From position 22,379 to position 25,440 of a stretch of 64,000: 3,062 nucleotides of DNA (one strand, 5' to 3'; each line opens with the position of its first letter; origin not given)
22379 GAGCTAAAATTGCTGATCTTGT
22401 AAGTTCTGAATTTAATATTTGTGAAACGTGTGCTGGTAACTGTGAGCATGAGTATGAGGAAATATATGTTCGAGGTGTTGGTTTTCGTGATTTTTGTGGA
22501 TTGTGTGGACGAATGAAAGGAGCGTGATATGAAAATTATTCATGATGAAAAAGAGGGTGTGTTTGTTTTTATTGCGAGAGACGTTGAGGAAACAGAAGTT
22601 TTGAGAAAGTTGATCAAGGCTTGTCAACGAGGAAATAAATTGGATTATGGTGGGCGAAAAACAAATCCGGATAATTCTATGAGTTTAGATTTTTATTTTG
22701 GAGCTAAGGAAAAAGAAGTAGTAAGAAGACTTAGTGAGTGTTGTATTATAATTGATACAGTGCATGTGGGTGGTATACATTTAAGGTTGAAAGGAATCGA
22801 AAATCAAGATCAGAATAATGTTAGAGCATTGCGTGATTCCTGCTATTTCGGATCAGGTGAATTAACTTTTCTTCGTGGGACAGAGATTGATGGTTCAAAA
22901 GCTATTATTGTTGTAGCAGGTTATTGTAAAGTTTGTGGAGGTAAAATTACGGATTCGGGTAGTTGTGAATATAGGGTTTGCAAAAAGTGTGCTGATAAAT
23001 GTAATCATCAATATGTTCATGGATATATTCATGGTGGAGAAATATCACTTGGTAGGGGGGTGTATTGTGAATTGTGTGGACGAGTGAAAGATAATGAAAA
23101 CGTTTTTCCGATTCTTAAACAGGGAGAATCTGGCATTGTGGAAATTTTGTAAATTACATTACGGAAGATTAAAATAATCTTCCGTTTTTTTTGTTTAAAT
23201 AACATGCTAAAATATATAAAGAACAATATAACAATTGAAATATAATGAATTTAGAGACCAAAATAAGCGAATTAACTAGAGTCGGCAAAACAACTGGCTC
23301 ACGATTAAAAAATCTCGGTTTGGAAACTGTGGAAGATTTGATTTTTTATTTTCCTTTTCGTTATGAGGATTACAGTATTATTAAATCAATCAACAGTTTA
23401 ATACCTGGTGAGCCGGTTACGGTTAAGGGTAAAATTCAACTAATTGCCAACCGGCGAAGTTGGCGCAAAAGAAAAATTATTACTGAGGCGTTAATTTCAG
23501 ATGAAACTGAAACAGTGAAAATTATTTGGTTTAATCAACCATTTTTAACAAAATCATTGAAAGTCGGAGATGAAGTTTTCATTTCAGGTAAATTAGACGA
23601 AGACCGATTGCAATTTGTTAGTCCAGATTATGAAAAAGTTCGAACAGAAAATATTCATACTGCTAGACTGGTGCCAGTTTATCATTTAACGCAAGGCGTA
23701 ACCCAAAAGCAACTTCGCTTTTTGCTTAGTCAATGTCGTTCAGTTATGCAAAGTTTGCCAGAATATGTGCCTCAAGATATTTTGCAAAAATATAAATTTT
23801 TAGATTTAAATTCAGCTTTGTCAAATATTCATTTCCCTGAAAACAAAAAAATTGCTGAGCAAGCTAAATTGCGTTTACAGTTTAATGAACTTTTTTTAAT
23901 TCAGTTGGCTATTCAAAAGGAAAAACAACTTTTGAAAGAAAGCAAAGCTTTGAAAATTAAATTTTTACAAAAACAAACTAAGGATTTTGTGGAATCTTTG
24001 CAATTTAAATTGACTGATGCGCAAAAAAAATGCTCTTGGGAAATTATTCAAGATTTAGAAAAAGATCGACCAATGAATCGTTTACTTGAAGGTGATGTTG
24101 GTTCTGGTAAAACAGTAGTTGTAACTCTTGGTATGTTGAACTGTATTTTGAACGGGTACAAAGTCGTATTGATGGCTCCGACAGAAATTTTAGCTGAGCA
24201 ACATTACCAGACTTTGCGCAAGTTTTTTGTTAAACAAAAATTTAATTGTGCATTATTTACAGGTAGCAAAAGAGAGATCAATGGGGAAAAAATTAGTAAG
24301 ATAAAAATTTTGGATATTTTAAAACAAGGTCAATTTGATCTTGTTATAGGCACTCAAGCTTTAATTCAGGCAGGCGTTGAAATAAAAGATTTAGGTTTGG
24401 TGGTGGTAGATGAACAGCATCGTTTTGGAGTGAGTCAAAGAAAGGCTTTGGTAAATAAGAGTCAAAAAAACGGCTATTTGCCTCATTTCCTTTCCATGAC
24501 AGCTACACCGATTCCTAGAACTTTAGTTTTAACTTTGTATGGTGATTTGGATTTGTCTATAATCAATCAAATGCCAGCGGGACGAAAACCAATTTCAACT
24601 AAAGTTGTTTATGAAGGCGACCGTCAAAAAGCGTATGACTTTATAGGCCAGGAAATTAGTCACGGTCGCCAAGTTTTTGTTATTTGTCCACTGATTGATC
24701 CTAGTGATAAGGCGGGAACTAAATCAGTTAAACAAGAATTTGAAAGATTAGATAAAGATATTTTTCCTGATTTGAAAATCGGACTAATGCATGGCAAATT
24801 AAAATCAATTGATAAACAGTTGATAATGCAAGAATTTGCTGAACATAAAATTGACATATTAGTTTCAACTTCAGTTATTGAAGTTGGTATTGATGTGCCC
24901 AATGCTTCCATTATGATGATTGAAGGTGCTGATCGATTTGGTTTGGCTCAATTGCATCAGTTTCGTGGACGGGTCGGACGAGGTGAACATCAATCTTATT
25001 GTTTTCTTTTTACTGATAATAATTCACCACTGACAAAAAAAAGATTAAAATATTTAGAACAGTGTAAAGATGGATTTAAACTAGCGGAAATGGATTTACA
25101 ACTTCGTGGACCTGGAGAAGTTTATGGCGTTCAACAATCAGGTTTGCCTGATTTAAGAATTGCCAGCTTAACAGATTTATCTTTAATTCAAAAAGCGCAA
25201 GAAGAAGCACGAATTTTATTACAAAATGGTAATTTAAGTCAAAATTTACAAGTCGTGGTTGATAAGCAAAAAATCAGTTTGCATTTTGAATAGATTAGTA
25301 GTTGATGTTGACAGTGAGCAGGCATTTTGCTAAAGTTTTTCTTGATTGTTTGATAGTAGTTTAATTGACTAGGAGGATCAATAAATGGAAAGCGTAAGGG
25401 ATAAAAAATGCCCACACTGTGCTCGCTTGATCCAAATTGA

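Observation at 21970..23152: Tandem paralogous Cys-rich proteins of unknown function directly downstream of tRNA-Arg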

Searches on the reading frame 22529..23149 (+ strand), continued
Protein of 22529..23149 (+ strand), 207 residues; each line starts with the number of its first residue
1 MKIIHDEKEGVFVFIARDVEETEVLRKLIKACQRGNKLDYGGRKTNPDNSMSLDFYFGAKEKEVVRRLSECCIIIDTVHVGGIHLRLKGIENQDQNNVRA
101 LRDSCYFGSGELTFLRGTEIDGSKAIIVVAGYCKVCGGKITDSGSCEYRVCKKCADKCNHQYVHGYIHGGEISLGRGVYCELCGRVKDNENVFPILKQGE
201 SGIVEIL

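Call 63: fold_search(model_id=the predicted structure, library=viral)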
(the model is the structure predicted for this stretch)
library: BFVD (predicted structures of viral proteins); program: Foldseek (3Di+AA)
matches with E <= 10: 677; with E <= 0.001: 0
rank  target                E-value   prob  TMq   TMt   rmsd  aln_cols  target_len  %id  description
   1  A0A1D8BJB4            2.3e-02  0.63  0.14  0.21  13.6       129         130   12  SIFV.gp50-like protein [Sulfolobus islandicus filamentous virus 2]
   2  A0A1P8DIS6            3.2e-02  0.23  0.14  0.12  16.8       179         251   16  (no name in the UniProt tables at hand)
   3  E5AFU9                5.9e-02  0.16  0.18  0.18  16.9       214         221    8  Uncharacterized protein [Erwinia phage phiEa104]
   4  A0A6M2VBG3            7.7e-02  0.72  0.25  0.30   9.7       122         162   15  (no name in the UniProt tables at hand)
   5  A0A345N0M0            8.6e-02  0.41  0.16  0.19  15.0       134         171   10  (no name in the UniProt tables at hand)
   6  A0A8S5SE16            1.3e-01  0.07  0.12  0.13  18.1       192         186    9  Uncharacterized protein [Siphoviridae sp. ctnpt50]
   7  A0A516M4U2            1.5e-01  0.12  0.11  0.19  15.1       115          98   11  (no name in the UniProt tables at hand)
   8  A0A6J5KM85            1.6e-01  0.63  0.12  0.28  10.8        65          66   14  Uncharacterized protein [uncultured Caudovirales phage]
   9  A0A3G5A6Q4            1.6e-01  0.23  0.19  0.26   9.3       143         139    8  Uncharacterized protein [Harvfovirus sp.]
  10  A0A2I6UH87            1.7e-01  0.35  0.18  0.23  19.9       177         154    8  Single-strand binding protein [Salinibacter phage M31CR41-2]
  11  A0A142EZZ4            2.0e-01  0.12  0.13  0.17   9.5        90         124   13  (no name in the UniProt tables at hand)
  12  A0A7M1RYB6            2.1e-01  0.25  0.19  0.21  14.8       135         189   12  Uncharacterized protein [uncultured phage cr8_1]
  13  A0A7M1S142            2.2e-01  0.16  0.17  0.20  11.9       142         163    9  Uncharacterized protein [uncultured phage cr271_1]
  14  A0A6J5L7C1            2.2e-01  0.16  0.22  0.17  15.9       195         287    9  Uncharacterized protein [uncultured Caudovirales phage]
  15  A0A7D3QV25            2.4e-01  0.15  0.13  0.04  17.8       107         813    7  DUF3160 protein [Fadolivirus FV1/VV64]
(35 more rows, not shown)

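Call 70: search_protein_families(library=padloc, alignment_id=A2, max_evalue=0.01)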
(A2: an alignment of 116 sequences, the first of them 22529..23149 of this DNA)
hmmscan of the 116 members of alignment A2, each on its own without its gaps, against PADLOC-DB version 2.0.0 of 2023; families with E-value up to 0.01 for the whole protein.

A. member 1, window:22529-23149:+ (207 aa): 0 families

B. families by the number of members that match (of 116 scanned): 2 families
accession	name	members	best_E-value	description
PDLC00097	GajA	1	0.0062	AAA ATPase domain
PDLC04576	PDC-M32A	1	0.0088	-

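Call 71: search_protein_families(library=phrogs, alignment_id=A2, max_evalue=0.01)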
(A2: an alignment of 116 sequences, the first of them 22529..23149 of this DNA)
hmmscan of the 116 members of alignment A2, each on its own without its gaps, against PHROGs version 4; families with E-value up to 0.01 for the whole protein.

A. member 1, window:22529-23149:+ (207 aa): 0 families

B. families by the number of members that match (of 116 scanned): 9 families
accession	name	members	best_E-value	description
phrog_4188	-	9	0.00065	-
phrog_731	-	2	2e-07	-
phrog_16447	-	1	0.00026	-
phrog_27394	-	1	0.00038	-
phrog_6332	-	1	0.0023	-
phrog_2255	-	1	0.0024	HNH endonuclease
phrog_5982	-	1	0.0058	-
phrog_6115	-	1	0.0075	-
phrog_6094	-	1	0.008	-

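Call 75: list_cluster_members(proteins=[P0001, P0002, P0003])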
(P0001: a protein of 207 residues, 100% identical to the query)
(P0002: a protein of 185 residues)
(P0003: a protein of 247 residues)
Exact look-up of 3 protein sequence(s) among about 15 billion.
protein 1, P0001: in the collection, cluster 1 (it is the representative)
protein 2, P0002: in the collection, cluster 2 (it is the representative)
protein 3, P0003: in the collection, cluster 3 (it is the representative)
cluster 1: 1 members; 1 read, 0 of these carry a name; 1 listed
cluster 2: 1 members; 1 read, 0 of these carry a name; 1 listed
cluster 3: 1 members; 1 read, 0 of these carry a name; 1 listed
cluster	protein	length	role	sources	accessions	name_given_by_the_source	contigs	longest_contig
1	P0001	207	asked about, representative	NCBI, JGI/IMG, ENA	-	-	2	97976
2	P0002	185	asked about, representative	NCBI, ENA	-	-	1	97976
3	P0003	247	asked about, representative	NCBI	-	-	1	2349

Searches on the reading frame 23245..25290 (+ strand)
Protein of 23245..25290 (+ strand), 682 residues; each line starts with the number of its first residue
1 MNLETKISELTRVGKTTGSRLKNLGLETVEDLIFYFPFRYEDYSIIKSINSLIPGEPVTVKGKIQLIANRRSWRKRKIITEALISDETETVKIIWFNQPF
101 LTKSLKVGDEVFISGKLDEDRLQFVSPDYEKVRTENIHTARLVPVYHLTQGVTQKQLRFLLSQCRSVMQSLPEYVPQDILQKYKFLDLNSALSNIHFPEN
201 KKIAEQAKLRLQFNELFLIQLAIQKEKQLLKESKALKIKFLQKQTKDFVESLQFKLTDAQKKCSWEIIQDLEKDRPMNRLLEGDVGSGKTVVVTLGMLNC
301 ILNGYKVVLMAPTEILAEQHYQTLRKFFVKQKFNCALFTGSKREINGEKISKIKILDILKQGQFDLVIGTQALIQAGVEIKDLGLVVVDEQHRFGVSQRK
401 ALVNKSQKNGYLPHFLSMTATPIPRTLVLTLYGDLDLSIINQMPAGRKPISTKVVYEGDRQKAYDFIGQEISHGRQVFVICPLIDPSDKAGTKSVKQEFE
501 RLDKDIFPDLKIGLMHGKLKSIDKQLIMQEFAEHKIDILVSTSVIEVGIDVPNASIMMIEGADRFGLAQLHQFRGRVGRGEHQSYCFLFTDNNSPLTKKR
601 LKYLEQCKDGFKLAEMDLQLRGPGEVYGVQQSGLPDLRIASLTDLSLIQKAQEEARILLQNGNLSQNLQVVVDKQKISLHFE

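Call 16: search_protein_families(library=pfam, proteins=[window:23245-25290:+], max_evalue=0.01)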
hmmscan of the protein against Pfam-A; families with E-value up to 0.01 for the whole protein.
window:23245-25290:+ (682 aa): 8 families
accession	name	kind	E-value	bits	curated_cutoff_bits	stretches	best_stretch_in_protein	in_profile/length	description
PF17191.10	RecG_wedge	-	4.8e-28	98.2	23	1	11-163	6-157/162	RecG wedge domain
PF00270.35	DEAD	-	7.8e-23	81.5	26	1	266-426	6-163/167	DEAD/DEAH box helicase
PF00271.37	Helicase_C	-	2.9e-21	76.2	23.5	1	469-579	8-108/110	Helicase conserved C-terminal domain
PF04851.21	ResIII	-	3.1e-15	56.9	22.5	1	254-422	2-162/164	Type III restriction enzyme, res subunit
PF19833.4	RecG_dom3_C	-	5e-11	42.9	26.8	1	608-665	2-61/87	ATP-dependent DNA helicase RecG, domain 3, C-terminal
PF01336.31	tRNA_anti-codon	-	1.1e-06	28.9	27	1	58-128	1-71/75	OB-fold nucleic acid binding domain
PF22590.2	Cas3-like_C_2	-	9.8e-05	23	27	1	476-580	4-104/106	CRISPR-associated nuclease/helicase Cas3, C-terminal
PF13604.12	AAA_30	-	0.0022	18.2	27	1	267-409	9-115/191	AAA domain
